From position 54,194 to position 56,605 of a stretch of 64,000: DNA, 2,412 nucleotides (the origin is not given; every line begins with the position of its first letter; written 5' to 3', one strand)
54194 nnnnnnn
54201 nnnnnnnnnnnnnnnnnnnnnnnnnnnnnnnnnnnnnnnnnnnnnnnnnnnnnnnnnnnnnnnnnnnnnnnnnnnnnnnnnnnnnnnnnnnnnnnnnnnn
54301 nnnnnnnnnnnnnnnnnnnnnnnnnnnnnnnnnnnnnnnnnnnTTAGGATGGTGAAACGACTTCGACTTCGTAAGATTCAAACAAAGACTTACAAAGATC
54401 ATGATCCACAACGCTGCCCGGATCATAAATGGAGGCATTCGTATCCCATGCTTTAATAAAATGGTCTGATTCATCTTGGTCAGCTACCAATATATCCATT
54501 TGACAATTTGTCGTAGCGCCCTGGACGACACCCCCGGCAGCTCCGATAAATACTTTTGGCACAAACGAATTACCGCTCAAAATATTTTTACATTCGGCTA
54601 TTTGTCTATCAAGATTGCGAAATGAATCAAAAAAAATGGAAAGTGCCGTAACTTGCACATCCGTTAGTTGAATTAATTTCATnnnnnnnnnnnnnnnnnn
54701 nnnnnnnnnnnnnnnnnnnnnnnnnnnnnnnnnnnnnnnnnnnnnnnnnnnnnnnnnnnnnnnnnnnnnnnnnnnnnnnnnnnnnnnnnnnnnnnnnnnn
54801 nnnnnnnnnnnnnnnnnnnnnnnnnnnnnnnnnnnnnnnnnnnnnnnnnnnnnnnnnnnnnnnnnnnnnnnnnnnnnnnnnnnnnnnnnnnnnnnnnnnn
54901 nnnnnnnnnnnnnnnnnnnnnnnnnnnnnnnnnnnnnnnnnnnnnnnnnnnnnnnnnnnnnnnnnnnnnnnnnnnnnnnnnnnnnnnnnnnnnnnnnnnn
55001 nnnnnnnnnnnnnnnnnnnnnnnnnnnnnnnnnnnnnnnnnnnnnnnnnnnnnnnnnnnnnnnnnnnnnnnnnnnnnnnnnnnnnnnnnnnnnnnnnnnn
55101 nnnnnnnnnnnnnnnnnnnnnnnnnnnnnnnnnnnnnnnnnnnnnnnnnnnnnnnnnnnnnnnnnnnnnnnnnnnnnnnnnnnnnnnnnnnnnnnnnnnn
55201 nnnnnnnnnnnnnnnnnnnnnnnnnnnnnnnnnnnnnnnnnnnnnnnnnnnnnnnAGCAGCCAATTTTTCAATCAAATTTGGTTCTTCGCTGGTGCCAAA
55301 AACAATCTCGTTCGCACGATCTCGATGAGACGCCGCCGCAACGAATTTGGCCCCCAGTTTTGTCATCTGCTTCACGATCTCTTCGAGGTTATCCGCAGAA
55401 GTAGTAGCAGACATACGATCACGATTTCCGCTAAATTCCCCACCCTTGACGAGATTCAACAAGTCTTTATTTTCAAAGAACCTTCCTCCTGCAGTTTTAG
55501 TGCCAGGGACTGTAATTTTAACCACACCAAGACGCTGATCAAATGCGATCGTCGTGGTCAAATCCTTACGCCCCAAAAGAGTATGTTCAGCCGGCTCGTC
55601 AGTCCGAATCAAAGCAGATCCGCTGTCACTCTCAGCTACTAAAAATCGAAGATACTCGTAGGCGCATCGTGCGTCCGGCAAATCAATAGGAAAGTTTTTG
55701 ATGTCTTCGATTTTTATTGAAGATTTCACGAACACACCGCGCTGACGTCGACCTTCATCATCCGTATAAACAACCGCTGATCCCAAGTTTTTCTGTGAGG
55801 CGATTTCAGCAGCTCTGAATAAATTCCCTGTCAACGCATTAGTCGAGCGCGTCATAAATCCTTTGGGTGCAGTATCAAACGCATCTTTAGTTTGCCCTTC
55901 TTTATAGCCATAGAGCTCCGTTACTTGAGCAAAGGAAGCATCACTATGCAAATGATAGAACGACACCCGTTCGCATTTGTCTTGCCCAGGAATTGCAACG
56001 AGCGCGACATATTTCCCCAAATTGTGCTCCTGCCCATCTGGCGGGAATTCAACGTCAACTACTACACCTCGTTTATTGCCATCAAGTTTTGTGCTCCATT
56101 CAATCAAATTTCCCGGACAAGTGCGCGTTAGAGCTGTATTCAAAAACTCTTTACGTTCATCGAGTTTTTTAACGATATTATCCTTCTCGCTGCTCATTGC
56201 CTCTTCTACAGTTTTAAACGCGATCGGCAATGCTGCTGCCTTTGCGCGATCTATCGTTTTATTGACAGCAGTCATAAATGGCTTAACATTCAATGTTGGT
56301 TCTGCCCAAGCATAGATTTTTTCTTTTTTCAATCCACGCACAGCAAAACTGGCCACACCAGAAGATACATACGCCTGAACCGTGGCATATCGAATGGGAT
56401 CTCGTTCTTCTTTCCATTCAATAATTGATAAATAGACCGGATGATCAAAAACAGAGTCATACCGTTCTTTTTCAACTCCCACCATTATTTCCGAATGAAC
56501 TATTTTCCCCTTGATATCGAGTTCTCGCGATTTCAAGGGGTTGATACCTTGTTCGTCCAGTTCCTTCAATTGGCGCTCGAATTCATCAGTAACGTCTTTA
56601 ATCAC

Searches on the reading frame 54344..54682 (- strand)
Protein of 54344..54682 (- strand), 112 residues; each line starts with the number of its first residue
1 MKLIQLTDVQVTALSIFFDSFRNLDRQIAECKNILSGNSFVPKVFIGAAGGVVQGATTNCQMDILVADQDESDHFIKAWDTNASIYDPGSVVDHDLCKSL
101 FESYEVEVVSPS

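Call 3: search_protein_families(library=pfam, proteins=[window:54344-54682:-], max_evalue=0.1)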
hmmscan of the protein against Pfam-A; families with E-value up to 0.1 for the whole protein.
window:54344-54682:- (112 aa): 0 families

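Call 6: search_protein_families(library=padloc, proteins=[window:54344-54682:-], max_evalue=0.1)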
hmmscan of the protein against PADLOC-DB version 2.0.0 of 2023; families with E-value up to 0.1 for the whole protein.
window:54344-54682:- (112 aa): 0 families

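Call 7: search_protein_families(library=phrogs, proteins=[window:54344-54682:-], max_evalue=0.1)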
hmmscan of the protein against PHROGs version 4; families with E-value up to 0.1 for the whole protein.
window:54344-54682:- (112 aa): 0 families

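Call 56: find_homologous_proteins(query=window:54344-54682:-)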
Query window:54344-54682:- (112 aa): 2 proteins with E <= 0.001 among 3 candidates.
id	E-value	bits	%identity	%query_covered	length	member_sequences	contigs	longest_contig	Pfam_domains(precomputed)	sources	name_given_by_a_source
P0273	9.4e-68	243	100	100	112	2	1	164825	-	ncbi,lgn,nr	ncbi:MAG: hypothetical protein Q7K26_01735 [bacterium]|nr:hypothetical protein [bacterium]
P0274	6.0e-57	208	83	100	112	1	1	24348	-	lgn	-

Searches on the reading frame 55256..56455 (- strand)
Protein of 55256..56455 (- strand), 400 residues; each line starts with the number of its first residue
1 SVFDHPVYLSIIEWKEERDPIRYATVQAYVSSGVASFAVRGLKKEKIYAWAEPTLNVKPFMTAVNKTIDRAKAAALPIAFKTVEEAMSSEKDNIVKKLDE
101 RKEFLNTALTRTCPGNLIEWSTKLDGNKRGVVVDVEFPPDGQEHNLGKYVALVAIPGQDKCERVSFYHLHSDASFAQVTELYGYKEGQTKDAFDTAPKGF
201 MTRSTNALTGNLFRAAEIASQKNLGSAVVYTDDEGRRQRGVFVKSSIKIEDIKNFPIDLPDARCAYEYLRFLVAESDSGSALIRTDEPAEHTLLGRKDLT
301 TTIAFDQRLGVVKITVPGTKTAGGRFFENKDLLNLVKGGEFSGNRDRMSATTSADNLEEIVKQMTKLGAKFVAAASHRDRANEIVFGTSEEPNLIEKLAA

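Call 53: find_related_loci(query=A3, collection=metagenome_contigs, flank=8000)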
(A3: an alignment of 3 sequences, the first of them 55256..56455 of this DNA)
Query A3 (400 aa) in metagenome_contigs; peptide patterns used: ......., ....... (x = any residue, [..] = any of these).
600 stretches matched a pattern, but none encodes a relative of the query by tblastn (E <= 1e-3).
